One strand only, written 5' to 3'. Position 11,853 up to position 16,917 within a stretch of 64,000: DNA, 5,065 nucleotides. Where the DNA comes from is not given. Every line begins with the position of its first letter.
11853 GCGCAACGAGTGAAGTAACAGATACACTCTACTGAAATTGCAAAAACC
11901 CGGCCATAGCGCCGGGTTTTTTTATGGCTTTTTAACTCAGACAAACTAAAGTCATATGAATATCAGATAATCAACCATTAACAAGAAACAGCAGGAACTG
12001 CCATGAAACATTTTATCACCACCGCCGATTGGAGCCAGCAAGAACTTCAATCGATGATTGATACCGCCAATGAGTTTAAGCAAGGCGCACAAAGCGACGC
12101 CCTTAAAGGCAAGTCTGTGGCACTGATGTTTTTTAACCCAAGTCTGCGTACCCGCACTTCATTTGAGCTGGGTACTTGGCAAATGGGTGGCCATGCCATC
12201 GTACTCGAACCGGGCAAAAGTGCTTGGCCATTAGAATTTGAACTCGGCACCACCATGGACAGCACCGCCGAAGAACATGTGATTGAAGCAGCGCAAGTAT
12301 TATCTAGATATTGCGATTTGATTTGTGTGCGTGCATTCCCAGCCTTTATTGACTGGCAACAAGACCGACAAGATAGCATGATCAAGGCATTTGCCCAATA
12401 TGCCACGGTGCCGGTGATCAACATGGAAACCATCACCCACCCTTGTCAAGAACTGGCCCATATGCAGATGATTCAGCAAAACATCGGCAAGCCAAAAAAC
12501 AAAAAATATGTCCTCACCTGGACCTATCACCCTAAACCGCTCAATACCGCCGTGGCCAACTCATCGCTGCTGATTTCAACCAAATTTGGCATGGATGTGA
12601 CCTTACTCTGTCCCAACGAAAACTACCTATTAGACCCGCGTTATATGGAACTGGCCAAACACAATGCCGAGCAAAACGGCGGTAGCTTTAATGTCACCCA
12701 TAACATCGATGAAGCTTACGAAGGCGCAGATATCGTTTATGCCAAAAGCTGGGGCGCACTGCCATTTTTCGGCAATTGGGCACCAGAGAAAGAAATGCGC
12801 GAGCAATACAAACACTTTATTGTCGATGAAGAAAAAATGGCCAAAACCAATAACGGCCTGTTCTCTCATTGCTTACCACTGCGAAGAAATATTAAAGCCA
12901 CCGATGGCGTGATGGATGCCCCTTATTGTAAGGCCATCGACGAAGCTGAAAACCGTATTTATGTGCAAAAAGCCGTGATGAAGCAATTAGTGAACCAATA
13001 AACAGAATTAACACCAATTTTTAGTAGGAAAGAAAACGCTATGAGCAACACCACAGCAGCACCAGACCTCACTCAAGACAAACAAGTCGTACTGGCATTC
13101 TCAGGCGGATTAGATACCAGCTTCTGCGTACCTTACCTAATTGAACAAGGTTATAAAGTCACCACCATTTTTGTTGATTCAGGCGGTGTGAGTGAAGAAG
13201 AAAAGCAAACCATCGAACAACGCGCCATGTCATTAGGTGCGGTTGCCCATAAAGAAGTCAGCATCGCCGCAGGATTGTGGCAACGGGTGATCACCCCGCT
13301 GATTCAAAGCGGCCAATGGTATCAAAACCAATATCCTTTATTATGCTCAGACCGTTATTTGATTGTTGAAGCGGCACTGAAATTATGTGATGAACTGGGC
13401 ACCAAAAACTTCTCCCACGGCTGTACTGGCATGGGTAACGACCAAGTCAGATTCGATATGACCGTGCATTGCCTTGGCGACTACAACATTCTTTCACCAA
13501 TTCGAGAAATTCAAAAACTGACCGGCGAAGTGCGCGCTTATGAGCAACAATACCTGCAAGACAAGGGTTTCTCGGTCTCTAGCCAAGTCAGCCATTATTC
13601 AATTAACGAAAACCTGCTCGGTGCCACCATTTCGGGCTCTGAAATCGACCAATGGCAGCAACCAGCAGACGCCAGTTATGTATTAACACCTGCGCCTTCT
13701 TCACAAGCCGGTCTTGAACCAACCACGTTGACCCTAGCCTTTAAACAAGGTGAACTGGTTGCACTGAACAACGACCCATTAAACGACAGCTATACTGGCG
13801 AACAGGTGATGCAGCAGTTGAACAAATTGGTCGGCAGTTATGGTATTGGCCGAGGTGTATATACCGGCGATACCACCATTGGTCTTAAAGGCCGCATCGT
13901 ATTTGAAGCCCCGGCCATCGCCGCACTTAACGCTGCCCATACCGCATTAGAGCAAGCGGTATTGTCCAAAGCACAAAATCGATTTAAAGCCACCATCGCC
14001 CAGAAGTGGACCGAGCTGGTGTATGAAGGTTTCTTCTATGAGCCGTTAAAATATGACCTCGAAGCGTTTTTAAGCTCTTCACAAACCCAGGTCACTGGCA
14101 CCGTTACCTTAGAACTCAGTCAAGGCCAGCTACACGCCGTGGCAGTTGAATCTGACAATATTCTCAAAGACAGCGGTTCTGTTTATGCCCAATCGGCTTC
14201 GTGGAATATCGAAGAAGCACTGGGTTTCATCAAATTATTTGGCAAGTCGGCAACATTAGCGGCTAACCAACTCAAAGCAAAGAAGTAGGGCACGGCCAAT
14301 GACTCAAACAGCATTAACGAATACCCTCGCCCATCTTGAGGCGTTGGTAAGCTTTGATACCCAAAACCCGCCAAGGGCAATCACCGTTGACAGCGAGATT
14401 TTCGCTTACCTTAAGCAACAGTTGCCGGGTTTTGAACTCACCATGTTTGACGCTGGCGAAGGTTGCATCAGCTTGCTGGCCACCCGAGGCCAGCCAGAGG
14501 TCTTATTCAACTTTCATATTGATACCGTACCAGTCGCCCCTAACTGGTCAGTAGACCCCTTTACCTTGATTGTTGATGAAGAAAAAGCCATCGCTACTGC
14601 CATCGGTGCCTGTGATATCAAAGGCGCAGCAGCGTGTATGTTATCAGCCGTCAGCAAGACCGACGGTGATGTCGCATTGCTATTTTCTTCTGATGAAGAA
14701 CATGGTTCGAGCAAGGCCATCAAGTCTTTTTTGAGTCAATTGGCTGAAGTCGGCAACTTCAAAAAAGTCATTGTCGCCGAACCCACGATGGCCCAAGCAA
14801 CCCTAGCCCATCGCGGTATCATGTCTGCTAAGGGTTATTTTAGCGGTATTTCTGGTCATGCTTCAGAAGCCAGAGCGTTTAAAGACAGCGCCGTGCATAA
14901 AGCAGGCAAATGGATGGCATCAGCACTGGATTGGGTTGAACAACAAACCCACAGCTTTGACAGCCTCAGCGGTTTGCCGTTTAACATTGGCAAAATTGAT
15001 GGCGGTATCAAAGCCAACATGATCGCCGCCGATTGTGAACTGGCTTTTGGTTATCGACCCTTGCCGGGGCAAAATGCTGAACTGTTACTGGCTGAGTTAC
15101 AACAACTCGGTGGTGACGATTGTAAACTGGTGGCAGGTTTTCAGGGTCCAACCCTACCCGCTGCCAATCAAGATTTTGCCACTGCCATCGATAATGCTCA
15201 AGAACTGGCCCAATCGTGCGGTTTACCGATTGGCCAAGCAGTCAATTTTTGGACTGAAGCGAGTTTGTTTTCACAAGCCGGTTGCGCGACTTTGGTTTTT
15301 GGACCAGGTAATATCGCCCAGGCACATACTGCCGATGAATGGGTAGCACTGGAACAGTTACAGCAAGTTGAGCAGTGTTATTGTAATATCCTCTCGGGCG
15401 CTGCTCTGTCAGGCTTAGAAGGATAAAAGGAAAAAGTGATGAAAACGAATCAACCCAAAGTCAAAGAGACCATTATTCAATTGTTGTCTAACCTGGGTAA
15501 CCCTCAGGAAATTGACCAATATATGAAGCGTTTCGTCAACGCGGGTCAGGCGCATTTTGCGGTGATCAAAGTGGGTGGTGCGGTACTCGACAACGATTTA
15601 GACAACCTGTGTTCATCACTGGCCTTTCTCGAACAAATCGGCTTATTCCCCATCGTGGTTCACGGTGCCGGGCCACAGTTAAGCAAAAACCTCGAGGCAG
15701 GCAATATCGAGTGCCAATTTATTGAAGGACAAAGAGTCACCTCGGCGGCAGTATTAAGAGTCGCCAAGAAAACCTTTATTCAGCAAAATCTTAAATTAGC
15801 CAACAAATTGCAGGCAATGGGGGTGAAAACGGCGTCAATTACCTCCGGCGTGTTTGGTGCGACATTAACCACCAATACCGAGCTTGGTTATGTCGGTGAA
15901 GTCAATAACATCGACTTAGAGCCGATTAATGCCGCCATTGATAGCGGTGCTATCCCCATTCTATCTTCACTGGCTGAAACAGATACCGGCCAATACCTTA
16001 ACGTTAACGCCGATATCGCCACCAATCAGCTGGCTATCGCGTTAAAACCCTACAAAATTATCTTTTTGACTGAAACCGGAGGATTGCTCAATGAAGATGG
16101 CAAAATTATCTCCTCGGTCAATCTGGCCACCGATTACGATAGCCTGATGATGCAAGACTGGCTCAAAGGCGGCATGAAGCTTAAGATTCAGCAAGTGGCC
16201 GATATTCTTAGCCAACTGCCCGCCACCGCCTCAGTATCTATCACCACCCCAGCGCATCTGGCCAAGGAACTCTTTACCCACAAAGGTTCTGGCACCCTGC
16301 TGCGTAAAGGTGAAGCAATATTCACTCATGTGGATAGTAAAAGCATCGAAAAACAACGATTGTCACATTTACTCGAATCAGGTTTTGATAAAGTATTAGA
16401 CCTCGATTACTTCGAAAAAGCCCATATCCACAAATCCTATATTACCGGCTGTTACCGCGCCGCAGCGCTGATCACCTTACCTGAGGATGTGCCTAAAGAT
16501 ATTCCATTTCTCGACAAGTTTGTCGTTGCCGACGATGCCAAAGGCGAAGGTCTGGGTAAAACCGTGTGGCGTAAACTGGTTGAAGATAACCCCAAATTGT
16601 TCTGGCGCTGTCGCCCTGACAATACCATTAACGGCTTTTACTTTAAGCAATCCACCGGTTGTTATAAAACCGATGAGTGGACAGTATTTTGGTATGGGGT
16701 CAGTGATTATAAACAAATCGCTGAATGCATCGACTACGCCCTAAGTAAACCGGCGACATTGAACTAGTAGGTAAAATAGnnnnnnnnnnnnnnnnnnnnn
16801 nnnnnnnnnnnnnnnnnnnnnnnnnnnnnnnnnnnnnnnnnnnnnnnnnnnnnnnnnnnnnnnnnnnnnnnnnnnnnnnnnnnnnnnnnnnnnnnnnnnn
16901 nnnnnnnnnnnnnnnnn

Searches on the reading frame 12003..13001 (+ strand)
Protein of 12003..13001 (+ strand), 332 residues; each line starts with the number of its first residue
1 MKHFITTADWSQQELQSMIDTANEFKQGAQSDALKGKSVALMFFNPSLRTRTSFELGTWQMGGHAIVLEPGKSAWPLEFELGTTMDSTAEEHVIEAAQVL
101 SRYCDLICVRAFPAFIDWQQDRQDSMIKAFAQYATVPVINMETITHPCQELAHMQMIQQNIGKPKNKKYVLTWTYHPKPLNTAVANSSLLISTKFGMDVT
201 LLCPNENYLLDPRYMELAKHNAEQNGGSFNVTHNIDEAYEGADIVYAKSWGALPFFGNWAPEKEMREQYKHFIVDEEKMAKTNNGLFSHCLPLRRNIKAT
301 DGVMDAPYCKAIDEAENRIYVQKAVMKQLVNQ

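Call 11: search_protein_families(library=pfam, proteins=[window:12003-13001:+])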
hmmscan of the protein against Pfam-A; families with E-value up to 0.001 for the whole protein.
window:12003-13001:+ (332 aa): 2 families
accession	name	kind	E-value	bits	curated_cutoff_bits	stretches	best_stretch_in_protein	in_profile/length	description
PF02729.26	OTCace_N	-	2.6e-36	125.4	29.9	1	2-158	1-147/148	Aspartate/ornithine carbamoyltransferase, carbamoyl-P binding domain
PF00185.30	OTCace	-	4.8e-31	108.4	29.4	1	182-328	13-156/157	Aspartate/ornithine carbamoyltransferase, Asp/Orn binding domain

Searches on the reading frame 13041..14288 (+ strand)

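Call 11: search_protein_families(library=pfam, proteins=[window:13041-14288:+])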
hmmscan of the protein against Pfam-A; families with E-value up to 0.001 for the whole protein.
window:13041-14288:+ (415 aa): 3 families
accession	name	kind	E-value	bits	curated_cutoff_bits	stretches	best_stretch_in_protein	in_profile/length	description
PF20979.2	Arginosuc_syn_C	-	7e-43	147.2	27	1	186-404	1-216/219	Arginosuccinate synthase C-terminal domain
PF00764.25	Arginosuc_synth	-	4.8e-32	111.7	27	1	15-166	1-154/162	Arginosuccinate synthase N-terminal HUP domain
PF06508.19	QueC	-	7.8e-05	22.7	22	1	16-76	2-61/210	Queuosine biosynthesis protein QueC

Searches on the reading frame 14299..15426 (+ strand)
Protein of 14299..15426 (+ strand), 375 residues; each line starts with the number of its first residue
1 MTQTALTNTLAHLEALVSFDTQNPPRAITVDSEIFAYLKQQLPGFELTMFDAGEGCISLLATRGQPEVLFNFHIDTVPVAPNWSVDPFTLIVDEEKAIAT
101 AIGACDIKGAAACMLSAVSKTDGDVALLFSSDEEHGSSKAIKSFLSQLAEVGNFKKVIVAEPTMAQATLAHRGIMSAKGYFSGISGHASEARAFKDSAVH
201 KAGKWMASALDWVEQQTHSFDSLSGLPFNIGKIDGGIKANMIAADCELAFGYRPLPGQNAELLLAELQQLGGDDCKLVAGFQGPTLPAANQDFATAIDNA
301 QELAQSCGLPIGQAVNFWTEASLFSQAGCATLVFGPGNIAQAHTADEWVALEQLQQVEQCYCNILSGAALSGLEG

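Call 11: search_protein_families(library=pfam, proteins=[window:14299-15426:+])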
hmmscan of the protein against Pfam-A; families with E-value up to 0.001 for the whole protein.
window:14299-15426:+ (375 aa): 2 families
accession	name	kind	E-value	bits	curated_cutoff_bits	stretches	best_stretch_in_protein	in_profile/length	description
PF01546.33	Peptidase_M20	-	6.3e-23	82.2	24.6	1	69-365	1-204/206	Peptidase family M20/M25/M40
PF07687.19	M20_dimer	-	1.3e-14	54.5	21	1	170-270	2-98/107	Peptidase dimerisation domain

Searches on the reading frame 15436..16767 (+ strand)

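Call 11: search_protein_families(library=pfam, proteins=[window:15436-16767:+])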
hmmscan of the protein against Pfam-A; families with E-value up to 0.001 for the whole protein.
window:15436-16767:+ (443 aa): 2 families
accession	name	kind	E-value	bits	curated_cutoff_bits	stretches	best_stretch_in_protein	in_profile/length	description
PF04768.19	NAT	-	1.5e-41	142.4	27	1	275-434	2-164/168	NAT, N-acetyltransferase, of N-acetylglutamate synthase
PF00696.33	AA_kinase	-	7.7e-30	104.8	24.9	1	42-258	3-223/234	Amino acid kinase family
